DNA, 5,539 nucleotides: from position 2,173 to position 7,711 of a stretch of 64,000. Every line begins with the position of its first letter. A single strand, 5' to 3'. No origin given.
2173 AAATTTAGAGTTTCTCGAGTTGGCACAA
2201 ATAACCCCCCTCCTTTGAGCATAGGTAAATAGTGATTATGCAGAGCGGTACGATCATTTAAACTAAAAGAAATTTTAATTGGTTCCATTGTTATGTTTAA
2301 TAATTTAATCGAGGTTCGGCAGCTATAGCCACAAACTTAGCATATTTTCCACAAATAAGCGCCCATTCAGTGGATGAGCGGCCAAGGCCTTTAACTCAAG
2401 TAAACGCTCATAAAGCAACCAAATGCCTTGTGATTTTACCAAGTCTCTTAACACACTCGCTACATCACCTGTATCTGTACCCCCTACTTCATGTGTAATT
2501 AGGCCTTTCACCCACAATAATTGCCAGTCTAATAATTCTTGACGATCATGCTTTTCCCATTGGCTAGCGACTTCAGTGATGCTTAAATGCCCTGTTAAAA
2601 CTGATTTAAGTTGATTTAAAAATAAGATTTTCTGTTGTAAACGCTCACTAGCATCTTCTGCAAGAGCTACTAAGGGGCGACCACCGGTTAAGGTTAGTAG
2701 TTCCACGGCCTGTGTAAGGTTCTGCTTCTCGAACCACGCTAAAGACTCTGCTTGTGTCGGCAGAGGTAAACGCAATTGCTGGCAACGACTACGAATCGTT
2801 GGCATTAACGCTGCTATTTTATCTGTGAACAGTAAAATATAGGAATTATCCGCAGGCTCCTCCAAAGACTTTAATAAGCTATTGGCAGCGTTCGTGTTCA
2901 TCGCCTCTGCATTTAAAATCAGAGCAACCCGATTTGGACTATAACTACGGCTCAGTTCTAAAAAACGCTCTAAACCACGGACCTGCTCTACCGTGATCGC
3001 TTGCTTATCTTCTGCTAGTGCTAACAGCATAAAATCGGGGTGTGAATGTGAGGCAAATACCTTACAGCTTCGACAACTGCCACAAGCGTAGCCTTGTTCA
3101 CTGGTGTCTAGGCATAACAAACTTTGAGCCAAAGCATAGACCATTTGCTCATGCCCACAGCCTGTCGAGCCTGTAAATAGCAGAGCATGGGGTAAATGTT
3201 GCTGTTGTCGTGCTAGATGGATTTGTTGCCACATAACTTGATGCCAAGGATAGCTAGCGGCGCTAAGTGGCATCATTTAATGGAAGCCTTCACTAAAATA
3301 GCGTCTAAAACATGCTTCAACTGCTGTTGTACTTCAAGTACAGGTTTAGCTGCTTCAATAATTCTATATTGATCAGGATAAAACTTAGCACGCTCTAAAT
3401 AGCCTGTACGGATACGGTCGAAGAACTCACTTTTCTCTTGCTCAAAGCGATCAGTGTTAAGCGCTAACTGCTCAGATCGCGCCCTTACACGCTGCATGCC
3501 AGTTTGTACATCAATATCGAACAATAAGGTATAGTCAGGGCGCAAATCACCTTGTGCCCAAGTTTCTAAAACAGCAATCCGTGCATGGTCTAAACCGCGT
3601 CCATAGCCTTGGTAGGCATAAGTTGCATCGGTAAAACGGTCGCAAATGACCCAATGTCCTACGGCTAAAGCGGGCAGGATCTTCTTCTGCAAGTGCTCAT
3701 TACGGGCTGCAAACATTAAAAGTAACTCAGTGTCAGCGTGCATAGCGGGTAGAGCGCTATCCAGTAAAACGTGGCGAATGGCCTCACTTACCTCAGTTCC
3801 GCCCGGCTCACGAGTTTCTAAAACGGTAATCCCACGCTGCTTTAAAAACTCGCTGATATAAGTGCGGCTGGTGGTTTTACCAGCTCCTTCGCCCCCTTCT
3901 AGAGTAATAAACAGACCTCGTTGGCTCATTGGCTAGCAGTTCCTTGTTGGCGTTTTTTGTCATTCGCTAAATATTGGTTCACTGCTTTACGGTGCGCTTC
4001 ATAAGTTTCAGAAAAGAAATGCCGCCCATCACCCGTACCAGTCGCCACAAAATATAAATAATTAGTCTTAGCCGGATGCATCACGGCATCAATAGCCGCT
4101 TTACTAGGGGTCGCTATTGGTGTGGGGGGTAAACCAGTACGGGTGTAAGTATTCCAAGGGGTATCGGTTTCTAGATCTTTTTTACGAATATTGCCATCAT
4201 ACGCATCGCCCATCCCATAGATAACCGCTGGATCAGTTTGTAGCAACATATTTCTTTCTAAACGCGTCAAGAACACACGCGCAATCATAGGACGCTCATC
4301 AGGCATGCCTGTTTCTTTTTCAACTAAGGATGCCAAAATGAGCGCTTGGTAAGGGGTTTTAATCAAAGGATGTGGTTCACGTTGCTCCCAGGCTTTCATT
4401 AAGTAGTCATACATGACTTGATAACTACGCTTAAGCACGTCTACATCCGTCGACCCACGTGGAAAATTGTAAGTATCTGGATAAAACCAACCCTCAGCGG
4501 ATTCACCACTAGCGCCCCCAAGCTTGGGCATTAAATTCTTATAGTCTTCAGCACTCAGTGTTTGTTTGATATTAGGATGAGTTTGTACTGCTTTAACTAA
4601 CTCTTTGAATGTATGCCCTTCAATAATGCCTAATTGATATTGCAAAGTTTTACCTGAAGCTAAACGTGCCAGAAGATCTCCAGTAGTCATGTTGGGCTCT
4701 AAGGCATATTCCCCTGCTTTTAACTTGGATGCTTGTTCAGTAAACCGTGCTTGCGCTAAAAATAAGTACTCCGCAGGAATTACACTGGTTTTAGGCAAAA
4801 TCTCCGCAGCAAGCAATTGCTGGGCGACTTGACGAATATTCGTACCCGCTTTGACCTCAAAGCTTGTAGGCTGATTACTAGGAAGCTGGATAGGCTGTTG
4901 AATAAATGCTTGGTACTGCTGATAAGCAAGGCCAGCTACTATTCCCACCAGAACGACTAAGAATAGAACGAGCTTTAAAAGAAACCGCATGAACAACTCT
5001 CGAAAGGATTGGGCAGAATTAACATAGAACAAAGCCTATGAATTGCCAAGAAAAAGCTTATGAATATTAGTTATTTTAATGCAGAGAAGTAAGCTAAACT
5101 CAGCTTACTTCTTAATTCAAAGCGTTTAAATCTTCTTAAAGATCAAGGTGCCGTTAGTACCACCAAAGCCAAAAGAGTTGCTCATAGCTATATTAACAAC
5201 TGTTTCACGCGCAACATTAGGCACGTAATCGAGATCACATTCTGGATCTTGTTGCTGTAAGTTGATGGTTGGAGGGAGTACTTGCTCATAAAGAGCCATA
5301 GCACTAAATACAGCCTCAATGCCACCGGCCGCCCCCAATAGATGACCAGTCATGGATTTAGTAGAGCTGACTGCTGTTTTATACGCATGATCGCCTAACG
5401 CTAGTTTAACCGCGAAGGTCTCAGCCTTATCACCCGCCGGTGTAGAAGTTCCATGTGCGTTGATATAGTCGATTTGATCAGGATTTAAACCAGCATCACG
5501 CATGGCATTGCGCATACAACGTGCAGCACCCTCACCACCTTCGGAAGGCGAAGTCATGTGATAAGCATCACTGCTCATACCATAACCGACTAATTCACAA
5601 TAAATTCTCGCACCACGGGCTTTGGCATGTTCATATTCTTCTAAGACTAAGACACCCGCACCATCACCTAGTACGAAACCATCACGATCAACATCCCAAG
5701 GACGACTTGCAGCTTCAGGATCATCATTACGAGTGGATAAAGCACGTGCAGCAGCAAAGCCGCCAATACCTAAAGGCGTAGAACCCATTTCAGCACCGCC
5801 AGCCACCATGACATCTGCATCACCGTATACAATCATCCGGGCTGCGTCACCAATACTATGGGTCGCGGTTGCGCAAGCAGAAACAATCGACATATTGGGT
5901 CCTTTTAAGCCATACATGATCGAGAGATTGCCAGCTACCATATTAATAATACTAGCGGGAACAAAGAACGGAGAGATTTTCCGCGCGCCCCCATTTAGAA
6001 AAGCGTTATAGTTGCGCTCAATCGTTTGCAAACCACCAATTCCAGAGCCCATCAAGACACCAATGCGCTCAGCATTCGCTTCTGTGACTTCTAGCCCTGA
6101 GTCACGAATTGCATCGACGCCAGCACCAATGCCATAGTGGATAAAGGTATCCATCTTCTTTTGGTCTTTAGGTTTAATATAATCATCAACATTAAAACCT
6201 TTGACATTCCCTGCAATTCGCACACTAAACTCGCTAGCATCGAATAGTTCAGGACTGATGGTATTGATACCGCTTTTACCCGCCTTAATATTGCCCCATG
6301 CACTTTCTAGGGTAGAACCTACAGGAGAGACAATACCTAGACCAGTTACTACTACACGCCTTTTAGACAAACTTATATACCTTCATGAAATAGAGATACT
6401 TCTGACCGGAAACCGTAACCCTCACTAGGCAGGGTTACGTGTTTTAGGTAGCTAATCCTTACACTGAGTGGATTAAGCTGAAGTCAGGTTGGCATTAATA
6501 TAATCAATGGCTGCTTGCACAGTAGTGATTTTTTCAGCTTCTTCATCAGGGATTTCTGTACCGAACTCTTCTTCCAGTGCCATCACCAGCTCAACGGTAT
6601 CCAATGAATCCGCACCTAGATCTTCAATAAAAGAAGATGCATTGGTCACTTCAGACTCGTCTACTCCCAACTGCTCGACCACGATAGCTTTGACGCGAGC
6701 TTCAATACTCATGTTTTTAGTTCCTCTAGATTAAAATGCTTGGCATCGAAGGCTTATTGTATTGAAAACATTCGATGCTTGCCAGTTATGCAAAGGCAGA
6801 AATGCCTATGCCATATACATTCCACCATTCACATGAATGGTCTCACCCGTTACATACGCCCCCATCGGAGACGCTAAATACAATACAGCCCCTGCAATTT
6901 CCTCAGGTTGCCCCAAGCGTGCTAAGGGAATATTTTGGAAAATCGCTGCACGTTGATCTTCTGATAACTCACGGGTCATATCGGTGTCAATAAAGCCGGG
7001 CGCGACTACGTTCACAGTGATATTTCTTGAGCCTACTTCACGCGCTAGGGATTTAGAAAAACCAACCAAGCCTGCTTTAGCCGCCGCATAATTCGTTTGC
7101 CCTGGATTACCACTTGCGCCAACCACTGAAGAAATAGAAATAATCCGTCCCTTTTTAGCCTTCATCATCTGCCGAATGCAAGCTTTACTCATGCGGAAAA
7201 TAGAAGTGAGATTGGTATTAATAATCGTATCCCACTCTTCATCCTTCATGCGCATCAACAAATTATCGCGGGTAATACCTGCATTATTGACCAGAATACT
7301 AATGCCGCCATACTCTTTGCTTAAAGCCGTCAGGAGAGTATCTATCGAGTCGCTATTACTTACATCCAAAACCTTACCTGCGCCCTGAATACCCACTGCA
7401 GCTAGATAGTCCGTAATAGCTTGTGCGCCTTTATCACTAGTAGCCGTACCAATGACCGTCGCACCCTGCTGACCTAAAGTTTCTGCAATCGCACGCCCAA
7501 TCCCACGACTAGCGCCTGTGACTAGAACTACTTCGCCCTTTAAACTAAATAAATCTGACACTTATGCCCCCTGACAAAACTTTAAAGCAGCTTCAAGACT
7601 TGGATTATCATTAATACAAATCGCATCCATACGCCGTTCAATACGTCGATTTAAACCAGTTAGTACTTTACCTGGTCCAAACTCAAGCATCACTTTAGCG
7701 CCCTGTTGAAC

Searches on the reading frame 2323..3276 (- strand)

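Call 66: search_protein_families(library=pfam, proteins=[window:2323-3276:-], max_evalue=0.00001)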
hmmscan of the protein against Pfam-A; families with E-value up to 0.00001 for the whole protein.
window:2323-3276:- (317 aa): 1 family
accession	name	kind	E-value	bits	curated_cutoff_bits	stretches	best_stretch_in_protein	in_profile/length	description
PF13177.12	DNA_pol3_delta2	-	1.6e-45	155.4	27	1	13-171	3-158/161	DNA polymerase III, delta subunit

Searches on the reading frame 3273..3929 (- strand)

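Call 66: search_protein_families(library=pfam, proteins=[window:3273-3929:-], max_evalue=0.00001)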
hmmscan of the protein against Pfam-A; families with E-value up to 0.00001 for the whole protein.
window:3273-3929:- (218 aa): 2 families
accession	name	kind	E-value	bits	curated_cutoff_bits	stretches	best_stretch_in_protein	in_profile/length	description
PF02223.23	Thymidylate_kin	-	6.3e-47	160.1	27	1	10-203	1-184/185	Thymidylate kinase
PF13521.12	AAA_28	-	1.8e-06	28.7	27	1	8-158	2-135/164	AAA domain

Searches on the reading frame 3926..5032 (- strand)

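Call 66: search_protein_families(library=pfam, proteins=[window:3926-5032:-], max_evalue=0.00001)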
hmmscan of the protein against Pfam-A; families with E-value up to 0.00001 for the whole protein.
window:3926-5032:- (368 aa): 1 family
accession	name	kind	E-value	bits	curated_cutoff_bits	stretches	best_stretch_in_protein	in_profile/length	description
PF02618.21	YceG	-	2.3e-85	286.9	32.4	1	58-353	1-275/275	YceG-like family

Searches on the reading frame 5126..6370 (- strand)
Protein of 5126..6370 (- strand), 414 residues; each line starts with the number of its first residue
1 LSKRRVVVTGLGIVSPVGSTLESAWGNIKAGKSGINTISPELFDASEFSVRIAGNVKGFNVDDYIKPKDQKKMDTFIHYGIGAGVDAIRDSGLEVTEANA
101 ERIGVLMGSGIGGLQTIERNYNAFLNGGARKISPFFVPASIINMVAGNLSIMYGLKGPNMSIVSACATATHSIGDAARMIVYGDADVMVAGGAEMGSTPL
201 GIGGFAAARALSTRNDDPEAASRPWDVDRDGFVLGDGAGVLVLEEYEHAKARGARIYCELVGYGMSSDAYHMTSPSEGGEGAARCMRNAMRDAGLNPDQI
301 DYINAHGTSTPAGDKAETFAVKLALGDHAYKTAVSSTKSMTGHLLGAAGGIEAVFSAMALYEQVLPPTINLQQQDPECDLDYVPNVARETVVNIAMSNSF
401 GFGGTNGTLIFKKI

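Call 66: search_protein_families(library=pfam, proteins=[window:5126-6370:-], max_evalue=0.00001)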
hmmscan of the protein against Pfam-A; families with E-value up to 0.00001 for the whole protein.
window:5126-6370:- (414 aa): 2 families
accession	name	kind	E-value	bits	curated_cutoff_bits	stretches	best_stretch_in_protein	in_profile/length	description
PF00109.32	ketoacyl-synt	-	3.1e-61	207.6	20.8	1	4-249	2-252/252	Beta-ketoacyl synthase, N-terminal domain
PF02801.28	Ketoacyl-synt_C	-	1.8e-40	138.1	20.8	1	257-371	1-118/119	Beta-ketoacyl synthase, C-terminal domain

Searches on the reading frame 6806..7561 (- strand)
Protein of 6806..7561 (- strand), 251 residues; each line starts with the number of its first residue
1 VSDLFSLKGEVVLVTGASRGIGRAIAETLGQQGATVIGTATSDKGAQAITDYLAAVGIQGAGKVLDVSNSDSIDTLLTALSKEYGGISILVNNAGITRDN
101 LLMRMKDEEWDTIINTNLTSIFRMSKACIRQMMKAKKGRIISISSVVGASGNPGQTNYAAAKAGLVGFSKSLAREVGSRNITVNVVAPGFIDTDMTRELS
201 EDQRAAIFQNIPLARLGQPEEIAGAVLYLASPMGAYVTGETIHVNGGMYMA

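Call 66: search_protein_families(library=pfam, proteins=[window:6806-7561:-], max_evalue=0.00001)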
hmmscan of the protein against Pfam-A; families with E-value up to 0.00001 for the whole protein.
window:6806-7561:- (251 aa): 3 families
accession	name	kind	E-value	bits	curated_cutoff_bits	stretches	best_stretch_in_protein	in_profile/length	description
PF13561.12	adh_short_C2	-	3.5e-67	226.9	27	1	16-248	1-235/236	Enoyl-(Acyl carrier protein) reductase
PF00106.31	adh_short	-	2.1e-60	204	26.6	1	11-203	2-194/195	short chain dehydrogenase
PF08659.16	KR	-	3.1e-21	76.5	22.6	1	12-174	3-165/180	KR domain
